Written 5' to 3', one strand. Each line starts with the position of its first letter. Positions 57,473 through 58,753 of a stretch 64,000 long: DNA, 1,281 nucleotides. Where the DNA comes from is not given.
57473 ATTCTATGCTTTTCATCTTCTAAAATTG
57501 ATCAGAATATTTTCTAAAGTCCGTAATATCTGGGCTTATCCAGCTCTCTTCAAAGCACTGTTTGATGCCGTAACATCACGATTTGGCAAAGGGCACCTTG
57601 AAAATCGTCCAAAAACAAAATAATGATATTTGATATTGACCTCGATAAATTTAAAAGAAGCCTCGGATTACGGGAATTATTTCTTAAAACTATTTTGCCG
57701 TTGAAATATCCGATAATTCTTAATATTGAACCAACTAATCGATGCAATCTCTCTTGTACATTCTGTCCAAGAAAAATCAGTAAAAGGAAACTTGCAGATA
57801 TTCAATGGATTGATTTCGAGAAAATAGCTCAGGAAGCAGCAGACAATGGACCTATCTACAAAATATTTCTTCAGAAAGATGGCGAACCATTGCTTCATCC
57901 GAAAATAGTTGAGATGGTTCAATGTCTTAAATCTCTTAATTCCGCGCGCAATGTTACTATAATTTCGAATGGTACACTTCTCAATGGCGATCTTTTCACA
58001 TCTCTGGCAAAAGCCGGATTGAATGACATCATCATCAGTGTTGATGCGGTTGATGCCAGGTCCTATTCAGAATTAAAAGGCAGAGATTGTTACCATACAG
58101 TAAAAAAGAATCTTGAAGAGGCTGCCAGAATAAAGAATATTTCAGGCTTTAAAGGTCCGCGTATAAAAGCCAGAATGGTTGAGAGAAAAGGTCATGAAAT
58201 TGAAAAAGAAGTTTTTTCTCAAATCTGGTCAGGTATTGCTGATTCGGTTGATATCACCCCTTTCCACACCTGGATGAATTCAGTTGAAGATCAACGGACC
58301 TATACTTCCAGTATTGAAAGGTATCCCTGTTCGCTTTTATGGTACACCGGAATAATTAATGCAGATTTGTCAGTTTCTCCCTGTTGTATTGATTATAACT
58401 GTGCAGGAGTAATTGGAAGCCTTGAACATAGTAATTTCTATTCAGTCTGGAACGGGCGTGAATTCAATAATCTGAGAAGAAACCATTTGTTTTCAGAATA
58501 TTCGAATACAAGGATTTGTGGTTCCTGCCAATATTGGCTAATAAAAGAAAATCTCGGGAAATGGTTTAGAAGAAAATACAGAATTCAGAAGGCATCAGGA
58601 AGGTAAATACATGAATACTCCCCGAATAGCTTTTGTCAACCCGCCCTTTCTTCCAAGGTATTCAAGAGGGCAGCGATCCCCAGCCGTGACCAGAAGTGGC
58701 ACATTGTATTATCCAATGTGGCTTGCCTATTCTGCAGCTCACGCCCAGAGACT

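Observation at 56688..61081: GT2 / radical-SAM-SPASM / HpnJ-like B12-radical-SAM / GT2 cluster: candidate glycolipid headgroup-modification pathway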

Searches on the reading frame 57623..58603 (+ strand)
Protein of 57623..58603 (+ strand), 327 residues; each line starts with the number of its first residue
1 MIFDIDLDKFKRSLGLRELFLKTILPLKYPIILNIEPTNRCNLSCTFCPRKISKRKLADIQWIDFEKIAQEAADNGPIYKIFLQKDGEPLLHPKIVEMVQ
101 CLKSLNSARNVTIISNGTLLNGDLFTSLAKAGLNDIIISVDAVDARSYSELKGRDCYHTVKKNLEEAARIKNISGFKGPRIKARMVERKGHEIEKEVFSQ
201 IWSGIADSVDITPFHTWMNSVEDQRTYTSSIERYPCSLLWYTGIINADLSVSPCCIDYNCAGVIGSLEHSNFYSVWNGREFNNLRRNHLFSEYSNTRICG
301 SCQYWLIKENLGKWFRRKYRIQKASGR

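Call 3: search_protein_families(library=pfam, proteins=[window:57623-58603:+], max_evalue=0.01)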
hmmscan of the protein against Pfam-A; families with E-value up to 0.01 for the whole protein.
window:57623-58603:+ (327 aa): 2 families
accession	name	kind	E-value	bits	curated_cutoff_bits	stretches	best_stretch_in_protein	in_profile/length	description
PF04055.27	Radical_SAM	-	6e-19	69.3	29.5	1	35-170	1-139/166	Radical SAM superfamily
PF13186.11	SPASM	-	4.2e-07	30.6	21.5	1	236-303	1-67/67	Iron-sulfur cluster-binding domain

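Call 4: search_protein_families(library=ncbifam, proteins=[window:57623-58603:+], max_evalue=0.01)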
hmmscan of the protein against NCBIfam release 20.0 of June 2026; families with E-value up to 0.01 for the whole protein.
window:57623-58603:+ (327 aa): 59 families (the best 25 are shown)
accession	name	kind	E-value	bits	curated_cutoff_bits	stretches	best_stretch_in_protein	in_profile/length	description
TIGR04317.1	W_rSAM_matur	equivalog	3.4e-29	102.1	380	1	33-190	6-159/349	tungsten cofactor oxidoreductase radical SAM maturase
TIGR04321.1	spiroSPASM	subfamily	2.5e-23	82.5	250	1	29-305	229-505/510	spiro-SPASM protein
TIGR04311.1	rSAM_Geo_metal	subfamily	5.3e-21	75.1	400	1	29-172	1-144/423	radical SAM/SPASM family putative metalloenzyme maturase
TIGR02666.1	moaA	equivalog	1.7e-20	73.2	284.05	1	37-171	16-154/336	GTP 3',8-cyclase MoaA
NF001199.0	PRK00164.2-1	equivalog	1.3e-18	67.2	231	1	33-170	14-148/308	GTP 3',8-cyclase MoaA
TIGR02668.1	moaA_archaeal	equivalog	5.7e-18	64.9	325.25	1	34-169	13-145/303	GTP 3',8-cyclase MoaA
TIGR04055.1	rSAM_NirJ2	equivalog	7.2e-16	58.6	500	1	35-158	4-124/326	putative heme d1 biosynthesis radical SAM protein NirJ2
NF033640.1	N_Twi_rSAM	subfamily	3.8e-13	49.3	170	2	32-147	112-246/398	twitch domain-containing radical SAM protein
TIGR02109.1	PQQ_syn_pqqE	equivalog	8.2e-13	48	381.35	1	28-172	4-143/358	pyrroloquinoline quinone biosynthesis protein PqqE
NF045646.2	rSAM_Se_TrsS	equivalog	9.9e-13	47.4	490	1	35-169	90-224/441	radical SAM (seleno)protein TrsS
NF038283.1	viperin_w_prok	equivalog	6.1e-12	45.3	180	1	33-169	4-142/281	viperin family antiviral radical SAM protein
NF050035.1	rSAM_WgK_link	exception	1e-11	44.5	650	1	28-165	6-138/367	radical SAM/SPASM peptide maturase WgkB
NF045702.1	rSAM_GDGT_ether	equivalog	1.3e-11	43.8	450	1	31-168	86-224/486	tetraether lipid synthase Tes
TIGR04466.1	rSAM_BlsE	equivalog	1.1e-10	41.6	400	1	38-169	10-136/327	cytosylglucuronate decarboxylase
TIGR03962.1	mycofact_rSAM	equivalog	1.3e-10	41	265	1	27-177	8-153/339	mycofactocin radical SAM maturase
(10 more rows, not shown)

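Call 43: find_homologous_proteins(query=window:57623-58603:+, max_evalue=1e-10)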
Query window:57623-58603:+ (327 aa): 158 proteins with E <= 1e-10 among 1511 candidates; the best 120 are listed.
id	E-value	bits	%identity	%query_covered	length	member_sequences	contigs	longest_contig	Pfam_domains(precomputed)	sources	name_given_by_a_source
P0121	1.9e-223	758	100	100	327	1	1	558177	PF13186.12,PF04055.28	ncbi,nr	ncbi:MAG: radical SAM protein [Candidatus Riflebacteria bacterium]|nr:radical SAM protein [Candidatu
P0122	3.7e-143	495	66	98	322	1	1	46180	PF13186.12,PF04055.28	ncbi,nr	ncbi:MAG: radical SAM protein [Candidatus Riflebacteria bacterium]|nr:radical SAM protein [Candidatu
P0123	1.2e-127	444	59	97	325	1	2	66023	PF13186.12,PF04055.28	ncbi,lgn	-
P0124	2.3e-125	436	59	97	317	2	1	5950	PF13186.12,PF04055.28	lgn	-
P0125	3.4e-125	436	59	98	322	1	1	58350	PF13186.12,PF04055.28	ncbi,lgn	ncbi:MAG: radical SAM/SPASM domain-containing protein [Candidatus Ozemobacteraceae bacterium]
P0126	1.5e-123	430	58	97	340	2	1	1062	PF13186.12,PF04055.28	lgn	-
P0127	6.9e-123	428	59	97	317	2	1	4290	PF13186.12,PF04055.28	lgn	-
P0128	3.4e-122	426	59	93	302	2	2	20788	PF13186.12,PF04055.28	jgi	-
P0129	1.3e-121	424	58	97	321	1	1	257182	PF13186.12,PF04055.28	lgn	-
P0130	2.2e-121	423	55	97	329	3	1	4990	PF13186.12,PF04055.28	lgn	-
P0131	4.4e-120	419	57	98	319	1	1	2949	PF13186.12,PF04055.28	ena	-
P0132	2.8e-119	416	56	98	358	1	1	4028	PF13186.12,PF04055.28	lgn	-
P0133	3.1e-119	416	56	96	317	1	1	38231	PF13186.12,PF04055.28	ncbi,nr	ncbi:MAG: radical SAM protein [Candidatus Riflebacteria bacterium]|nr:radical SAM protein [Candidatu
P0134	3.8e-119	416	57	98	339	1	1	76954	PF13186.12,PF04055.28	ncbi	-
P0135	2.7e-118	413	56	97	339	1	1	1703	PF13186.12,PF04055.28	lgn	-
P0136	5.4e-118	412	55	97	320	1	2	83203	PF13186.12,PF04055.28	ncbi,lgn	ncbi:MAG: radical SAM protein [Candidatus Rifleibacteriota bacterium]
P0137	1.1e-117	411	56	95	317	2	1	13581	PF13186.12,PF04055.28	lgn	-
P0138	2.8e-117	410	54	97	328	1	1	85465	PF13186.12,PF04055.28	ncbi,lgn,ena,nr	ncbi:MAG: radical SAM protein [Candidatus Riflebacteria bacterium]|nr:radical SAM protein [Candidatu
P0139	1.2e-116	407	54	97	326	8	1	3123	PF13186.12,PF04055.28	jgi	-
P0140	1.7e-116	407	55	98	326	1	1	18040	PF13186.12,PF04055.28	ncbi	-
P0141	4.1e-116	406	56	97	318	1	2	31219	PF13186.12,PF04055.28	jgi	jgi:MoaA/NifB/PqqE/SkfB family radical SAM enzyme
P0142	5.5e-116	405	55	97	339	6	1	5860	PF13186.12,PF04055.28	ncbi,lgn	ncbi:MAG TPA: radical SAM protein [Candidatus Ozemobacteraceae bacterium]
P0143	2.9e-115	403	54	98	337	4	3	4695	PF13186.12,PF04055.28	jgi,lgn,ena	-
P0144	7.4e-115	402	54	98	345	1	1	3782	PF13186.12,PF04055.28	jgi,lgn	jgi:organic radical activating enzyme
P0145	1.2e-114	401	53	98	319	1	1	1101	PF13186.12,PF04055.28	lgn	-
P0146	9.4e-101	355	56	84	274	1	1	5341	PF13186.12,PF04055.28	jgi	-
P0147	2.1e-91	324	45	94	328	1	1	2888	PF13186.12,PF04055.28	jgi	jgi:radical SAM protein with 4Fe4S-binding SPASM domain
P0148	4.2e-91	324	47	94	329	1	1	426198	PF13186.12,PF04055.28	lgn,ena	-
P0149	4.4e-60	222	34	95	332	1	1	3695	PF13186.12,PF04055.28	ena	-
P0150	1.9e-55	206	36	92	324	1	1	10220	PF13186.12,PF04055.28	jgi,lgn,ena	-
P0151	1.4e-54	203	33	95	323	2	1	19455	PF13186.12,PF04055.28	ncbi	-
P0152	6.2e-54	201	52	49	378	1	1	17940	PF13186.12,PF02321.24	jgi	jgi:hypothetical protein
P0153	5.2e-53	198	35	89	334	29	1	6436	PF13186.12,PF04055.28,PF13353.12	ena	-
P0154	1.3e-51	194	33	92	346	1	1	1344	PF13186.12,PF04055.28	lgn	-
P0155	9.1e-43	165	31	85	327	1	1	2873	PF13186.12,PF04055.28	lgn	-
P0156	1.4e-38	151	31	87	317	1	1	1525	PF13186.12,PF04055.28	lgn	-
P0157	1.5e-37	147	30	87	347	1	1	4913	PF13186.12,PF04055.28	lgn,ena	-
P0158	2.4e-35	140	31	85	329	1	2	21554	PF13186.12,PF04055.28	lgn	-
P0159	4.7e-34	136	32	86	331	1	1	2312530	PF13186.12,PF04055.28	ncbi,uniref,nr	ncbi:radical SAM protein [Methanoplanus sp. FWC-SCC4]|uniref:Radical SAM protein n=1 Tax=Methanochim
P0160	8.9e-34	135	29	88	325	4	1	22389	PF13186.12,PF04055.28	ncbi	-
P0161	1.2e-33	135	31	91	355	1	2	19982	PF13186.12,PF04055.28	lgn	-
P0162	5.8e-33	132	30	86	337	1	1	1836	PF13186.12,PF04055.28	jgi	jgi:radical SAM protein with 4Fe4S-binding SPASM domain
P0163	3.0e-32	130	32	84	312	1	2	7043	PF13186.12,PF04055.28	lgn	-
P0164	1.4e-31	128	29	88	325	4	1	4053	PF13186.12,PF04055.28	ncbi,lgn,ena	-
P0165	5.3e-31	126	31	87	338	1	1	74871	PF13186.12,PF04055.28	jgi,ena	-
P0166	6.8e-31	126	27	91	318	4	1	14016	PF13186.12,PF04055.28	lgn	-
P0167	7.5e-31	125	30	81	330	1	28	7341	PF13186.12,PF04055.28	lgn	-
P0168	2.2e-30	124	30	90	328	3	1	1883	PF13186.12,PF04055.28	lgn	-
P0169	3.4e-30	123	32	87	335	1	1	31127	PF13186.12,PF04055.28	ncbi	ncbi:radical SAM/SPASM domain-containing protein [Candidatus Omnitrophota bacterium]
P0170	1.0e-29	122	31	85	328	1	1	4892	PF13186.12,PF04055.28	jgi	jgi:radical SAM protein with 4Fe4S-binding SPASM domain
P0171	1.5e-29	121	29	87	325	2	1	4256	PF13186.12,PF04055.28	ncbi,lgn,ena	-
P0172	1.8e-29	121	29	88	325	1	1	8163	PF13186.12,PF04055.28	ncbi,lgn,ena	-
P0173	2.6e-29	120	29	85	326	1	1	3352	PF13186.12,PF04055.28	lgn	-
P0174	3.8e-29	120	29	85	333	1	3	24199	PF13186.12,PF04055.28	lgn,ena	-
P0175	1.2e-28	118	30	86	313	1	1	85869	PF13186.12,PF04055.28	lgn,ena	-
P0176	3.3e-28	117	30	87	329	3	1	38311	PF13186.12,PF04055.28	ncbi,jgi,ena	-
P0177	4.3e-28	116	30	86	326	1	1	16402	PF13186.12,PF04055.28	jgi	-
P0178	6.7e-28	116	27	91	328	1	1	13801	PF13186.12,PF04055.28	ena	-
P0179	9.8e-28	115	28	85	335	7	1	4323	PF13186.12,PF04055.28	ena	-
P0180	1.0e-27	115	29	85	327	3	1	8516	PF13186.12,PF04055.28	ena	-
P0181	1.1e-27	115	30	85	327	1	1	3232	PF13186.12,PF04055.28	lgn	-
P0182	1.2e-27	115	26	88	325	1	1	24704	PF13186.12,PF04055.28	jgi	-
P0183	1.9e-27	114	30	87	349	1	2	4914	PF13186.12,PF04055.28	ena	-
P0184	2.2e-27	114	29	85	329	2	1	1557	PF13186.12,PF04055.28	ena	-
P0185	4.5e-27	113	30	87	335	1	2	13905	PF13186.12,PF04055.28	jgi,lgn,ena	-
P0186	4.6e-27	113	27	87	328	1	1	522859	PF13186.12,PF04055.28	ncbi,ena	-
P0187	4.7e-27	113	28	88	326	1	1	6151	PF13186.12,PF04055.28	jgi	jgi:radical SAM protein with 4Fe4S-binding SPASM domain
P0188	6.8e-27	112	27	87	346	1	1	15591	PF13186.12,PF04055.28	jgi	jgi:radical SAM protein with 4Fe4S-binding SPASM domain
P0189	1.4e-26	111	26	91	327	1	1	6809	PF13186.12,PF04055.28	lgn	-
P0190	2.7e-26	110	27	90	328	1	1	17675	PF13186.12,PF04055.28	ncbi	-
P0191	3.2e-26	110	29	87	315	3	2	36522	PF13186.12,PF04055.28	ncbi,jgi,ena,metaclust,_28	jgi:radical SAM protein with 4Fe4S-binding SPASM domain|metaclust:\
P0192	7.0e-26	109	27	85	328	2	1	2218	PF13186.12,PF04055.28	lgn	-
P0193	9.3e-26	109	27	88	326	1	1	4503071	PF13186.12,PF04055.28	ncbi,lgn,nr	ncbi:MAG: SPASM domain-containing protein [Ignavibacteriae bacterium]|nr:SPASM domain-containing pro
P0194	1.3e-25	108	27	87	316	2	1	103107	PF13186.12,PF04055.28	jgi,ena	-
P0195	3.4e-25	107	29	81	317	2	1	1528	PF13186.12,PF04055.28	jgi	-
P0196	9.8e-25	105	29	85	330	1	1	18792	PF13186.12,PF04055.28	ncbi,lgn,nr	ncbi:radical SAM protein [bacterium]|nr:radical SAM protein [bacterium]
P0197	1.3e-24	105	27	78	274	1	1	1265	PF13186.12,PF04055.28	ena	-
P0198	6.5e-24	103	30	87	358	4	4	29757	PF13186.12,PF04055.28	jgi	jgi:radical SAM protein with 4Fe4S-binding SPASM domain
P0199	1.0e-23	102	28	86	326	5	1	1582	PF13186.12,PF04055.28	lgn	-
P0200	1.6e-23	101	27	83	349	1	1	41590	PF13186.12,PF04055.28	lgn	-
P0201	2.0e-23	101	29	86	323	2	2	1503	PF13186.12,PF04055.28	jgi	jgi:pyruvate-formate lyase-activating enzyme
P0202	2.0e-23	101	29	86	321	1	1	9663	PF13186.12,PF04055.28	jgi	-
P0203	3.4e-23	100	26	85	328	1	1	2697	PF13186.12,PF04055.28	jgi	jgi:radical SAM protein with 4Fe4S-binding SPASM domain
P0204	3.7e-23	100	29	84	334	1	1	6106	PF13186.12,PF04055.28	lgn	-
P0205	7.9e-23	99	27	84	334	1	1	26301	PF13186.12,PF04055.28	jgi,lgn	jgi:radical SAM protein with 4Fe4S-binding SPASM domain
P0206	4.7e-22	97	27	85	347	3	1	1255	PF13186.12,PF04055.28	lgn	-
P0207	5.3e-22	96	28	91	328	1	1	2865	PF13186.12,PF04055.28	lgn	-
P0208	1.0e-21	95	27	86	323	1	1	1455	PF13186.12,PF04055.28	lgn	-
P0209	1.1e-21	95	28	86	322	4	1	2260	PF13186.12,PF04055.28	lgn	-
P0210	1.2e-21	95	27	86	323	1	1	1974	PF13186.12,PF04055.28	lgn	-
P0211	1.2e-21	95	28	86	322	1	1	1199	PF13186.12,PF04055.28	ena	-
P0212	1.2e-21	95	28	88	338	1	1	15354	PF13186.12,PF04055.28,PF13353.12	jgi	jgi:radical SAM protein with 4Fe4S-binding SPASM domain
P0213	2.8e-21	94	28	86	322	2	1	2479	PF13186.12,PF04055.28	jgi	-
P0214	3.7e-21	94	26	85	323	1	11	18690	PF13186.12,PF04055.28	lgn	-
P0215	3.8e-21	94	27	86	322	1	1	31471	PF13186.12,PF04055.28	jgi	jgi:pyruvate-formate lyase-activating enzyme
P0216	4.2e-21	93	26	91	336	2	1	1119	PF04055.28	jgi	-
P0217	5.3e-21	93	29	86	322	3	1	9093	PF04055.28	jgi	-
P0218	5.7e-21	93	26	85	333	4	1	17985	PF13186.12,PF04055.28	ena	-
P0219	6.4e-21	93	27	86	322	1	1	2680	PF13186.12,PF04055.28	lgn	-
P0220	8.7e-21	92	27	86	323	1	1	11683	PF13186.12,PF04055.28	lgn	-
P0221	1.3e-20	92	28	86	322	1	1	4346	PF04055.28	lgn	-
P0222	1.7e-20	91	28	86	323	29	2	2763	PF13186.12,PF04055.28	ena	-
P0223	1.9e-20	91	26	86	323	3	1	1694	PF13186.12,PF04055.28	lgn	-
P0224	2.5e-20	91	27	86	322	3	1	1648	PF13186.12,PF04055.28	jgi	-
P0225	3.1e-20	91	27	86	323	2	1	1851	PF13186.12,PF04055.28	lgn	-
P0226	3.1e-20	91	27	86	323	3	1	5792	PF13186.12,PF04055.28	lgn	-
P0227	3.8e-20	90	26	83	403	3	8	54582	PF13186.12,PF04055.28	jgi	-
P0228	3.9e-20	90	26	86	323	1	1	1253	PF13186.12,PF04055.28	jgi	jgi:MoaA/NifB/PqqE/SkfB family radical SAM enzyme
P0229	4.2e-20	90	26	86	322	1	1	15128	PF13186.12,PF04055.28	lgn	-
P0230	6.9e-20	89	26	86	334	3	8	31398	PF13186.12,PF04055.28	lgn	-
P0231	1.3e-19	88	28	86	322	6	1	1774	PF13186.12,PF04055.28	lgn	-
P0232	1.4e-19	88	25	85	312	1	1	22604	PF13186.12,PF04055.28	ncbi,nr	ncbi:MAG: SPASM domain-containing protein [Candidatus Coatesbacteria bacterium]|nr:SPASM domain-cont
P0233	1.6e-19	88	27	86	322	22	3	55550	PF04055.28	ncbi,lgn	ncbi:MAG: radical SAM/SPASM domain-containing protein [Vicinamibacterales bacterium]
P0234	7.6e-19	86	27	88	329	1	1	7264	PF13186.12,PF04055.28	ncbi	-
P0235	1.1e-18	85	27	86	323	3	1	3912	PF13186.12,PF04055.28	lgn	-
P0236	2.1e-18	85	27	85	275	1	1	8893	PF13186.12,PF04055.28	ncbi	-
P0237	1.5e-17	82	30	48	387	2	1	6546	PF13186.12,PF04055.28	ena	-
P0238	2.0e-17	81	25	84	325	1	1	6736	PF13186.12,PF04055.28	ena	-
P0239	3.5e-17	81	34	49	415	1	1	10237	PF13186.12,PF04055.28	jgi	jgi:MoaA/NifB/PqqE/SkfB family radical SAM enzyme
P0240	5.1e-17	80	28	75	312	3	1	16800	PF13186.12,PF04055.28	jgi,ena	-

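Call 44: find_encoding_contigs(protein=P0148, flank=7000, max_places=1)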
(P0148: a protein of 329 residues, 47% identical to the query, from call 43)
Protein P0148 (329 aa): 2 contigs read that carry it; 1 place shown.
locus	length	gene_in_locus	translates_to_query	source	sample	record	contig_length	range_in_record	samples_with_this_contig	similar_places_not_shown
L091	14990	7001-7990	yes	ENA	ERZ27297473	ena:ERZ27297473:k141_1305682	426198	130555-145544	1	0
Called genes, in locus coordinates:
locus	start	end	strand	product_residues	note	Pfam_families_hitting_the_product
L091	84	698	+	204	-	PF01025:GrpE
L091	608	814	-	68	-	-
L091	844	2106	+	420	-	PF07690:MFS_1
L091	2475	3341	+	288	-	PF03807:F420_oxidored (faint), PF02153:PDH_N, PF20463:PDH_C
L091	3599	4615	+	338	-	PF00155:Aminotran_1_2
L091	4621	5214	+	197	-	PF00475:IGPD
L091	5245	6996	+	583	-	PF16697:Yop-YscD_cpl, PF00498:FHA, PF01590:GAF, PF13185:GAF_2, PF13492:GAF_3, PF07228:SpoIIE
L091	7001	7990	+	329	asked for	PF04055:Radical_SAM, PF13186:SPASM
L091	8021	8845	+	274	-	PF01148:CTP_transf_1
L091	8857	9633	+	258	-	-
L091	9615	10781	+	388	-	PF02670:DXP_reductoisom, PF08436:DXP_redisom_C, PF13288:DXPR_C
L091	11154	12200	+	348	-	PF00437:T2SSE, PF04851:ResIII (faint), PF06414:Zeta_toxin (weak), PF13401:AAA_22 (weak)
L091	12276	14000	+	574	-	PF00498:FHA, PF16697:Yop-YscD_cpl, PF01590:GAF, PF13185:GAF_2, PF13492:GAF_3, PF02518:HATPase_c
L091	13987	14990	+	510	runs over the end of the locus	-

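Call 45: find_encoding_contigs(protein=P0193, flank=7000, max_places=1)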
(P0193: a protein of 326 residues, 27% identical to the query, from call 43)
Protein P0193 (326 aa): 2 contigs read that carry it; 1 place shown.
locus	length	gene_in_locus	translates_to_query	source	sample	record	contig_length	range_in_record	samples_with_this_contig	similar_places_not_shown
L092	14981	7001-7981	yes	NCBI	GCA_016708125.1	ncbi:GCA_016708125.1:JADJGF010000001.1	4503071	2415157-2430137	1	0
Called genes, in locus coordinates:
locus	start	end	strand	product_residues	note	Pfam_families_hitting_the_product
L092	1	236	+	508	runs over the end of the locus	PF00144:Beta-lactamase, PF11954:DUF3471 (weak)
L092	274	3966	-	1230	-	PF02574:S-methyl_trans, PF00809:Pterin_bind, PF02607:B12-binding_2, PF02310:B12-binding, PF02965:Met_synt_B12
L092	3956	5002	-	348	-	PF17761:DUF1016_N, PF06250:YhcG_C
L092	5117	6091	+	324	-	PF01073:3Beta_HSD, PF01370:Epimerase, PF02719:Polysacc_synt_2 (weak), PF04321:RmlD_sub_bind (weak), PF07993:NAD_binding_4 (faint), PF16363:GDP_Man_Dehyd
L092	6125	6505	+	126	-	PF05635:23S_rRNA_IVP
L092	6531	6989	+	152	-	PF00293:NUDIX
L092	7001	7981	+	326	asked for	PF04055:Radical_SAM, PF13186:SPASM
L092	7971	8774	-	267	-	PF03096:Ndr, PF12146:Hydrolase_4, PF00561:Abhydrolase_1, PF12697:Abhydrolase_6, PF08386:Abhydrolase_4 (weak)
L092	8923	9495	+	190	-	PF09385:HisK_N (faint)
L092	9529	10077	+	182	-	PF14361:RsbRD_N (faint)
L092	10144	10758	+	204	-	PF12804:NTP_transf_3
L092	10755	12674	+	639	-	PF13435:Cytochrome_C554 (faint), PF14522:Cytochrome_C7 (faint), PF14537:Cytochrom_c3_2 (faint)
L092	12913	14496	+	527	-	PF13435:Cytochrome_C554 (faint), PF14522:Cytochrome_C7 (faint), PF14537:Cytochrom_c3_2 (faint), PF11783:Cytochrome_cB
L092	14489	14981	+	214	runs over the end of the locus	PF01292:Ni_hydr_CYTB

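Call 46: find_encoding_contigs(protein=P0151, flank=7000, max_places=1)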
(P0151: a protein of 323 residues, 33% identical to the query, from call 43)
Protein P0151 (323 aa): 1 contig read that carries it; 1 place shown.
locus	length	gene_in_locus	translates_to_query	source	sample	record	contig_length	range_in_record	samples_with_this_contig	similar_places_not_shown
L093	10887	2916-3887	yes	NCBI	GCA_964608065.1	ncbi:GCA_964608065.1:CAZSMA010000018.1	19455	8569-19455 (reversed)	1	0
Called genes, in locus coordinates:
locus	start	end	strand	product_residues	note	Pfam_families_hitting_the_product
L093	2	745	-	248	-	?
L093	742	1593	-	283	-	PF02502:LacAB_rpiB, PF01467:CTP_transf_like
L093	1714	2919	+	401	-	PF01075:Glyco_transf_9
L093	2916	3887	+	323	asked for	PF04055:Radical_SAM, PF13186:SPASM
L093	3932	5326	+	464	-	PF02310:B12-binding, PF04055:Radical_SAM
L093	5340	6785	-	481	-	PF02310:B12-binding, PF04055:Radical_SAM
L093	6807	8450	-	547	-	PF13414:TPR_11 (faint), PF13432:TPR_16 (faint), PF00515:TPR_1, PF13424:TPR_12 (weak), PF13431:TPR_17, PF00515:TPR_1, PF07719:TPR_2 (weak), PF13181:TPR_8, +3 more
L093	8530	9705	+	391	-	PF01075:Glyco_transf_9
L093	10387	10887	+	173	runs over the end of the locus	PF04055:Radical_SAM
